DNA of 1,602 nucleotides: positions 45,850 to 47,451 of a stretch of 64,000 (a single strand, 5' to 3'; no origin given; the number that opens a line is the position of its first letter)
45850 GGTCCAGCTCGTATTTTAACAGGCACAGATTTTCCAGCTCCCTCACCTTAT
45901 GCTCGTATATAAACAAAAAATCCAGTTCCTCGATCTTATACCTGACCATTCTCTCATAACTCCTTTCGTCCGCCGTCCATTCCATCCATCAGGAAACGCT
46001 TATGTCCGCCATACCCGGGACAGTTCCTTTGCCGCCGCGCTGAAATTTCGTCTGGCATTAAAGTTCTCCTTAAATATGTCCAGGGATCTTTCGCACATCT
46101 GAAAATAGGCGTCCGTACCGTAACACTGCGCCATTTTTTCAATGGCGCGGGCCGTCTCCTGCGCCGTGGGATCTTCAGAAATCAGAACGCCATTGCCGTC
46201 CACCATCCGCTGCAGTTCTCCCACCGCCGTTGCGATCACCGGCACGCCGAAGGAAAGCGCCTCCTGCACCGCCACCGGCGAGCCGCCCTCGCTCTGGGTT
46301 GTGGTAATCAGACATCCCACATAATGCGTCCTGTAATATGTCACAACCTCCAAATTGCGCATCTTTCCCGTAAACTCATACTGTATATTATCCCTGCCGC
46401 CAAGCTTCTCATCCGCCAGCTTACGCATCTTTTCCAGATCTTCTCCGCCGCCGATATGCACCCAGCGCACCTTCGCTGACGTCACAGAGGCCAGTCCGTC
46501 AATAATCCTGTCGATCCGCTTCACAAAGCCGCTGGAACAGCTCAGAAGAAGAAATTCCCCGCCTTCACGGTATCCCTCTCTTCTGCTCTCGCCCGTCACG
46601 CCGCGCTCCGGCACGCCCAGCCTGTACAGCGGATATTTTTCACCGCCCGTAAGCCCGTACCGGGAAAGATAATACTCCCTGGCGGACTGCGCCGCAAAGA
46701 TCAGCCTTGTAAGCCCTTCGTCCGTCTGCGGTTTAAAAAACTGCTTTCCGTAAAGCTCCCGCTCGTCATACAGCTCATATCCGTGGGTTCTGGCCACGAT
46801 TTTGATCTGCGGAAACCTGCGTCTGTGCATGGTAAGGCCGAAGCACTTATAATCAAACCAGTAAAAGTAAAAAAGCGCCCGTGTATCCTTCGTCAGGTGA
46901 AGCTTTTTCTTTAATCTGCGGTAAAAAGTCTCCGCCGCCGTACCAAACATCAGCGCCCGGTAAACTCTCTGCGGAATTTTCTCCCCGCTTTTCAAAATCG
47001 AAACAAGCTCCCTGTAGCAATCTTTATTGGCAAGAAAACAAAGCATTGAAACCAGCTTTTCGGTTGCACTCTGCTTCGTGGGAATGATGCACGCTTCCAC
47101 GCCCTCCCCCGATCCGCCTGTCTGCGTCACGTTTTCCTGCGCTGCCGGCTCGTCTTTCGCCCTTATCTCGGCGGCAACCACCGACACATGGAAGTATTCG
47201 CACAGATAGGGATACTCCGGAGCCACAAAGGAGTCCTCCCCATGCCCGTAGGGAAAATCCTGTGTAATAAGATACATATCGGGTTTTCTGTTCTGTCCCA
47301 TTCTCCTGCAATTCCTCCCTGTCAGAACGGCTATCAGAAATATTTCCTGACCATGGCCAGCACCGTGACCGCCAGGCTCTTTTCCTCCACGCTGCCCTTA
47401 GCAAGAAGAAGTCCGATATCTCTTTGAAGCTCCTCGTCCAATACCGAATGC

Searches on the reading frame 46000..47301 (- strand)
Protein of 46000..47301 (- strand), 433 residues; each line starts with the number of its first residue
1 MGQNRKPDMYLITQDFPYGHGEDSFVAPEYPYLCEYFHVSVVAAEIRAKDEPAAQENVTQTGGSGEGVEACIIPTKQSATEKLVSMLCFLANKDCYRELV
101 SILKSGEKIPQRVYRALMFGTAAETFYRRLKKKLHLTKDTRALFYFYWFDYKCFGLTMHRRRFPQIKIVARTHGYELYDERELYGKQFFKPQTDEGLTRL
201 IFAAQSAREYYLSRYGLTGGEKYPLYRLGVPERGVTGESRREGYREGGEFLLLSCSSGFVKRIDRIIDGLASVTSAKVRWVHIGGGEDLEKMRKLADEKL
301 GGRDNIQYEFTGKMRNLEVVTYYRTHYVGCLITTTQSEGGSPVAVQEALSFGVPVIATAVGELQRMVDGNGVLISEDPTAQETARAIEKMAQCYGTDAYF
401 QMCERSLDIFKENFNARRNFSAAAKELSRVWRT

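Call 29: find_encoding_contigs(protein=window:46000-47301:-, flank=10000, max_places=10)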
Protein window:46000-47301:- (433 aa): 11 contigs read that carry it; 8 places shown.
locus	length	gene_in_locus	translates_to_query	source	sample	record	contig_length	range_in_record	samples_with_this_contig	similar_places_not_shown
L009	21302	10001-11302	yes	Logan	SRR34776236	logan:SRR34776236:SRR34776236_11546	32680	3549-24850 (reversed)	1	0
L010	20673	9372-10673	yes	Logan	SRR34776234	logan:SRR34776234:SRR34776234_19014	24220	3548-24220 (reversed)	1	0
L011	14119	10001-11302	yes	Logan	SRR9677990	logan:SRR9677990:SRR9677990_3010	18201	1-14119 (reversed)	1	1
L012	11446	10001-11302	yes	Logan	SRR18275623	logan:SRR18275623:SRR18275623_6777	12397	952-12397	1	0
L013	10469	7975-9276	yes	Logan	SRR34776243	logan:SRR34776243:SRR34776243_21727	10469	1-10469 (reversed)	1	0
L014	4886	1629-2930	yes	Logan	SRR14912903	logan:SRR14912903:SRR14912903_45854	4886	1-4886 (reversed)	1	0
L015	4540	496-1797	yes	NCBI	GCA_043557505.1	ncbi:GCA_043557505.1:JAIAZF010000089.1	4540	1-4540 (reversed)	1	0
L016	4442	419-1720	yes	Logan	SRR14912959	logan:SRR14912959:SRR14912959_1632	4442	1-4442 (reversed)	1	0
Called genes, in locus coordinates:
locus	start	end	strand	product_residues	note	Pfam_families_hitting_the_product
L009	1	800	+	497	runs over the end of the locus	PF03062:MBOAT, PF13813:MBOAT_2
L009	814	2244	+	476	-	-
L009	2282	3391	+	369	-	PF00534:Glycos_transf_1 (weak)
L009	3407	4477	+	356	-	PF02350:Epimerase_2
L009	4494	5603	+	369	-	PF00155:Aminotran_1_2, PF01041:DegT_DnrJ_EryC1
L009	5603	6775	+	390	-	-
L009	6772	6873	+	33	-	-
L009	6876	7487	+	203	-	PF00117:GATase, PF07685:GATase_3 (weak), PF01174:SNO (faint)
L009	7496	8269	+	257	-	PF00977:His_biosynth, PF03060:NMO (faint)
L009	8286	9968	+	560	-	PF13537:GATase_7 (weak), PF00733:Asn_synthase (faint)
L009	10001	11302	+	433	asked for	PF00534:Glycos_transf_1, PF13692:Glyco_trans_1_4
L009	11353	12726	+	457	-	-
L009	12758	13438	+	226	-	PF02348:CTP_transf_3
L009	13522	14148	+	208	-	PF09586:YfhO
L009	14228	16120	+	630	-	PF09586:YfhO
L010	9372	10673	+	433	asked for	PF00534:Glycos_transf_1, PF13692:Glyco_trans_1_4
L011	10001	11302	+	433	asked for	PF00534:Glycos_transf_1, PF13692:Glyco_trans_1_4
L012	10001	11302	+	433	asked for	PF00534:Glycos_transf_1, PF13692:Glyco_trans_1_4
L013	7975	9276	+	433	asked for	PF00534:Glycos_transf_1, PF13692:Glyco_trans_1_4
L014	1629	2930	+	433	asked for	PF00534:Glycos_transf_1, PF13692:Glyco_trans_1_4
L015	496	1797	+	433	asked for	PF00534:Glycos_transf_1, PF13692:Glyco_trans_1_4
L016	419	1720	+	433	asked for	PF00534:Glycos_transf_1, PF13692:Glyco_trans_1_4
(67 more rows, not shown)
